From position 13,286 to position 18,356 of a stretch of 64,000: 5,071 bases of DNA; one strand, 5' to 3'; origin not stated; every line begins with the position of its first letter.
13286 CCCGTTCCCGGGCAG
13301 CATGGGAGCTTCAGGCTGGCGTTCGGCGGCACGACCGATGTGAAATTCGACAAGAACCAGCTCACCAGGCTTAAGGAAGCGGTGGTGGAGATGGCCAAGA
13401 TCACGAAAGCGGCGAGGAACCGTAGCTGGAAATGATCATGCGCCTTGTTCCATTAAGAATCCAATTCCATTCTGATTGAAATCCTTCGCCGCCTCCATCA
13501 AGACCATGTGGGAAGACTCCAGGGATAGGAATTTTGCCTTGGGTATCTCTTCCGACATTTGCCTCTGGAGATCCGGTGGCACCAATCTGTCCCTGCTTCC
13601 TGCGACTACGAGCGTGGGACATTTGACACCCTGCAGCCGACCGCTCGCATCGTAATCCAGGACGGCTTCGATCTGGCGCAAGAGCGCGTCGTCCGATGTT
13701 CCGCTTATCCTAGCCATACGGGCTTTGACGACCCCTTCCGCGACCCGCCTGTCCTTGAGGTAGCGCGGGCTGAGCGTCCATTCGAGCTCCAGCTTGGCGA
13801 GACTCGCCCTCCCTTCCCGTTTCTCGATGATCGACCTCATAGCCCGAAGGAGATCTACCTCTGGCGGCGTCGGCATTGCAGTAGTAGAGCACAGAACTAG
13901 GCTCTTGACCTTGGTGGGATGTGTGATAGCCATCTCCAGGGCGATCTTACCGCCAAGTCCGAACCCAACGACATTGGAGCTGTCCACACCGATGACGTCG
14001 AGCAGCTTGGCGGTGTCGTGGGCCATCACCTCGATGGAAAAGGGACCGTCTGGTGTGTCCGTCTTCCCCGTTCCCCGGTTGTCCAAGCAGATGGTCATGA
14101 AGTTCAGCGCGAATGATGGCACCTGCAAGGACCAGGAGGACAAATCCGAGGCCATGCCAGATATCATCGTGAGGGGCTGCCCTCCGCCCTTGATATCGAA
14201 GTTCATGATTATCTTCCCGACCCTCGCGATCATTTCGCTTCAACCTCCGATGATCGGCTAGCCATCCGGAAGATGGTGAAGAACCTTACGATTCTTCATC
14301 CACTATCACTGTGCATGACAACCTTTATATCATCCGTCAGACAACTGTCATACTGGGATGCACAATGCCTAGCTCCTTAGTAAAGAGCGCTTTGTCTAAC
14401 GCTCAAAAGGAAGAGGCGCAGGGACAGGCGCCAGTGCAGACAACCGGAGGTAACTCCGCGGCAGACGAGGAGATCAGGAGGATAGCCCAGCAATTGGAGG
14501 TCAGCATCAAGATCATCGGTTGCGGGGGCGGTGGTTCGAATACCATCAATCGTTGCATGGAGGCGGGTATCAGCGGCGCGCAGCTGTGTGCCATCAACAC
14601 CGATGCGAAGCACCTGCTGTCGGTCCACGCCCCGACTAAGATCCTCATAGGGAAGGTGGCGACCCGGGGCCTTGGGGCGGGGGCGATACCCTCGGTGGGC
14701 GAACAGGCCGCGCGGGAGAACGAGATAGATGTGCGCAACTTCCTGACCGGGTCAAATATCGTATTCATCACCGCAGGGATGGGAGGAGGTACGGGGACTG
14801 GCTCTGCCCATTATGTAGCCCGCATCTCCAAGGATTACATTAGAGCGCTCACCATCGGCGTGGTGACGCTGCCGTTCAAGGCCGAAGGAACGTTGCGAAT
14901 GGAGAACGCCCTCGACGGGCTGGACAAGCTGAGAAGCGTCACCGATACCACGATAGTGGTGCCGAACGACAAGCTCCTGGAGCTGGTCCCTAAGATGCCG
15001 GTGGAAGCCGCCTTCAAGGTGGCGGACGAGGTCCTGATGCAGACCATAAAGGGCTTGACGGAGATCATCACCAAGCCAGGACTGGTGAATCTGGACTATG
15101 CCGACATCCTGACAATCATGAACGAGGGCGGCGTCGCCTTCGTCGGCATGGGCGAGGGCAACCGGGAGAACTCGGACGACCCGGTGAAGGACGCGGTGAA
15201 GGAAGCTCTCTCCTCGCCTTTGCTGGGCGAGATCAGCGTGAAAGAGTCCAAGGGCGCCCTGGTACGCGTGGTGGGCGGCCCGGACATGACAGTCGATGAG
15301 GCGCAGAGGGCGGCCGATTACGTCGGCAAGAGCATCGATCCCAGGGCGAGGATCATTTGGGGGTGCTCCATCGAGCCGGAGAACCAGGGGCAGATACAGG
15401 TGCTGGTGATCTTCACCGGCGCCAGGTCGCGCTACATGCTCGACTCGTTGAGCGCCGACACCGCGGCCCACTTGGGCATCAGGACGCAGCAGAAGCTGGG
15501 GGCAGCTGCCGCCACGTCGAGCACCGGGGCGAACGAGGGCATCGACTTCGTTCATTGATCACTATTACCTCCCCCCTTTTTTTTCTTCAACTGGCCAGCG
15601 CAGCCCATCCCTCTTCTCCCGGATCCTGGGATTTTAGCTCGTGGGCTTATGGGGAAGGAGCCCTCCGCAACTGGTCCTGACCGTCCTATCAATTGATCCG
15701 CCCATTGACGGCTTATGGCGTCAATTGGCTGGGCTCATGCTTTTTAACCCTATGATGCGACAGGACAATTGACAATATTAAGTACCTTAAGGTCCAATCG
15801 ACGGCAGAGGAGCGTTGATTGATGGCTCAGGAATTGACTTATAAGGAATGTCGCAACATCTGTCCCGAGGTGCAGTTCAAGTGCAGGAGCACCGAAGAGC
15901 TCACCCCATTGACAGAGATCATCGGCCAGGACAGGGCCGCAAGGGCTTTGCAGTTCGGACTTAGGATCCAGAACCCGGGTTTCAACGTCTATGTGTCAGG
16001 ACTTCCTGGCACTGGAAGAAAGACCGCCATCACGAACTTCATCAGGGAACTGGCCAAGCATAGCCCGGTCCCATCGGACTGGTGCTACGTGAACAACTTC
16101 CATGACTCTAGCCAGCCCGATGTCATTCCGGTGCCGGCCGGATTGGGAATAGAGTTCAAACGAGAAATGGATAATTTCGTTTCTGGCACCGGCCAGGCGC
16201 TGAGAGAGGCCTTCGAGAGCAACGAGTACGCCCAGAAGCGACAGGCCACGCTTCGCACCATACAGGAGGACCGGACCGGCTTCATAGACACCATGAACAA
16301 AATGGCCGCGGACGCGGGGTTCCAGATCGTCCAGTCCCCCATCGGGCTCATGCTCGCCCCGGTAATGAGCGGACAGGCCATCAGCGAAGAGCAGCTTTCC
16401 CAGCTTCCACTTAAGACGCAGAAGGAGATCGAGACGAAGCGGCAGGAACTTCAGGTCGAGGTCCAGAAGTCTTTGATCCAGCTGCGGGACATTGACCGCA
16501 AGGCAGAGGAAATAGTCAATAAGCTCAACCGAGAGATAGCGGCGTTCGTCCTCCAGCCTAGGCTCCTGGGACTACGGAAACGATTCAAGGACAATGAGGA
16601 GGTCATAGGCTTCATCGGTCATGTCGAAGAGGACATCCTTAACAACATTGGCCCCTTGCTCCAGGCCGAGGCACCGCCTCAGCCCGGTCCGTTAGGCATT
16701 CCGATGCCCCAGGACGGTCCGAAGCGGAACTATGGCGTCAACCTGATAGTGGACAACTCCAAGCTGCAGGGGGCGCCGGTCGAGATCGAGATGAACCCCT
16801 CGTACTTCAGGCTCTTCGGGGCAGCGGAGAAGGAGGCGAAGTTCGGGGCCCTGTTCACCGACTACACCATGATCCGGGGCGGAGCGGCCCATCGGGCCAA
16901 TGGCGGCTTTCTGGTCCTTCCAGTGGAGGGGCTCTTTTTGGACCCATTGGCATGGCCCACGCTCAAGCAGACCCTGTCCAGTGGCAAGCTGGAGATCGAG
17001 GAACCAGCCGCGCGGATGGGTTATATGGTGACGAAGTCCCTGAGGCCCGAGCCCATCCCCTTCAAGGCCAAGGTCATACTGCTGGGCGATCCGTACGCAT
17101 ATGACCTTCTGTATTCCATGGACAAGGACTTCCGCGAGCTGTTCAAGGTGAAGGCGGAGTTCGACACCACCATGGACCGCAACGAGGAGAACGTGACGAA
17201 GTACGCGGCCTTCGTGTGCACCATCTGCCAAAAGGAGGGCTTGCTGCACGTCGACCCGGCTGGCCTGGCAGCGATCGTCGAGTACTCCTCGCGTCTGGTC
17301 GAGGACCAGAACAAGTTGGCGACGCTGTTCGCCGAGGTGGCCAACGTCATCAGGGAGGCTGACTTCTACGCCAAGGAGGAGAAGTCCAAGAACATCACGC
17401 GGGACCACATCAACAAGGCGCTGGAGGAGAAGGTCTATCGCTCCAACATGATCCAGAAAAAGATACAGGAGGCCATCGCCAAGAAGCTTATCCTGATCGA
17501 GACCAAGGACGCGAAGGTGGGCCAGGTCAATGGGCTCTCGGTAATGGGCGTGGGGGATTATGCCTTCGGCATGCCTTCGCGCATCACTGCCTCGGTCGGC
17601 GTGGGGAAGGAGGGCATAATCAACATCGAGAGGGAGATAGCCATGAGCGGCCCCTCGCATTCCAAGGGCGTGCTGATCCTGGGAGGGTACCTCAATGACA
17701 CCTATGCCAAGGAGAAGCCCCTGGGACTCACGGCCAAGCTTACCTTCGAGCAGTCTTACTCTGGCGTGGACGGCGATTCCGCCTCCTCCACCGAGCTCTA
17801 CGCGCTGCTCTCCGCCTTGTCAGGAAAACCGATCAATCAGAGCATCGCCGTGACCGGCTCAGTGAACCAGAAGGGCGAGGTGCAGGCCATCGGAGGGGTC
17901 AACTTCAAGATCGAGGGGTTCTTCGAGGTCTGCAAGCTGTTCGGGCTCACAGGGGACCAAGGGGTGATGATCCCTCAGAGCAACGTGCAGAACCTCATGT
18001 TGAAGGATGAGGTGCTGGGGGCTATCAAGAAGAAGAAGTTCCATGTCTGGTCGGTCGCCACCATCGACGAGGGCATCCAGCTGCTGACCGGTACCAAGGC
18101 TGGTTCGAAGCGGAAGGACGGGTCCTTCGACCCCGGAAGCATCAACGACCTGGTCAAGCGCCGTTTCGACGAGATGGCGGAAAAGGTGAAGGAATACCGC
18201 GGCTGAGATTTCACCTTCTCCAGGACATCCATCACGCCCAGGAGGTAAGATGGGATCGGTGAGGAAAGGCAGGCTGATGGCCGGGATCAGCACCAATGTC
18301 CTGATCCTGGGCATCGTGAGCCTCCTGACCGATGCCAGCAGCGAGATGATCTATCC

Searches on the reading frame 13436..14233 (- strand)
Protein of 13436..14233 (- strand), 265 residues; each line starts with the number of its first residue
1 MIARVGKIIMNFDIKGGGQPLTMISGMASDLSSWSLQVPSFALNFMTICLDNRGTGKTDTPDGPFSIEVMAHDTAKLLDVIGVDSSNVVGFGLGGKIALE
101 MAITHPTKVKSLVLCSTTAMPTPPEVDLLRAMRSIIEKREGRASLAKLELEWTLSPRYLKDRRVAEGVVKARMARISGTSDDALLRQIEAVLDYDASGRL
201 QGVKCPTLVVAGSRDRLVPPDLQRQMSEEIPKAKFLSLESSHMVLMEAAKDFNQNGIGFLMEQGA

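Call 37: search_protein_families(library=pfam, proteins=[window:13436-14233:-], max_evalue=0.001)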
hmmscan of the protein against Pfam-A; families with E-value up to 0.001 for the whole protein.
window:13436-14233:- (265 aa): 5 families
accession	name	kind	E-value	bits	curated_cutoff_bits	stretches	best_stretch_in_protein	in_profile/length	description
PF00561.26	Abhydrolase_1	-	2e-24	87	25.8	1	20-248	2-244/245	alpha/beta hydrolase fold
PF12697.13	Abhydrolase_6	-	6.5e-14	53.6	26.3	1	32-253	12-215/217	Alpha/beta hydrolase family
PF12146.15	Hydrolase_4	-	8.1e-13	48.7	27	1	44-247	31-237/239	Serine aminopeptidase, S33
PF03959.19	FSH1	-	0.00039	20.6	21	1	199-244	155-201/211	Serine hydrolase (FSH1)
PF03096.20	Ndr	-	0.00039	19.7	23.3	1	66-248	81-264/283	Ndr family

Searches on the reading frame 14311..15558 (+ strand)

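Call 38: search_protein_families(library=pfam, proteins=[window:14311-15558:+], max_evalue=0.001)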
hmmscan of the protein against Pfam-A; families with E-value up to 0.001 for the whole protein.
window:14311-15558:+ (415 aa): 2 families
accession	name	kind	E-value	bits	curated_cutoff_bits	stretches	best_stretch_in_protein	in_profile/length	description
PF00091.31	Tubulin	-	9.2e-43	147.2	33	1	65-226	1-189/190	Tubulin/FtsZ family, GTPase domain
PF12327.13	FtsZ_C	-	2.6e-24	85.8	27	1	274-370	1-93/95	FtsZ family, C-terminal domain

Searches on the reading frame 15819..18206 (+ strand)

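Call 38: search_protein_families(library=pfam, proteins=[window:15819-18206:+], max_evalue=0.001)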
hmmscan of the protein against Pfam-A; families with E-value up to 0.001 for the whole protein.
window:15819-18206:+ (795 aa): 4 families
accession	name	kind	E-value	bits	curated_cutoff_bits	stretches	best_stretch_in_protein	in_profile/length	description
PF13654.12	AAA_32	-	5.5e-46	156.3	21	1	317-449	1-133/133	LonB-like, AAA domain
PF20436.4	LonB_AAA-LID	-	3.5e-23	81.9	22.4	1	477-541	1-65/65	Archaeal LonB, AAA+ ATPase LID domain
PF20437.3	LonC_helical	-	2.2e-13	50.4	24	1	87-120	1-34/34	Lon-like LonC helical domain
PF05362.19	Lon_C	-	1.6e-08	34.8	21.1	1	651-753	108-199/205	Lon protease (S16) C-terminal proteolytic domain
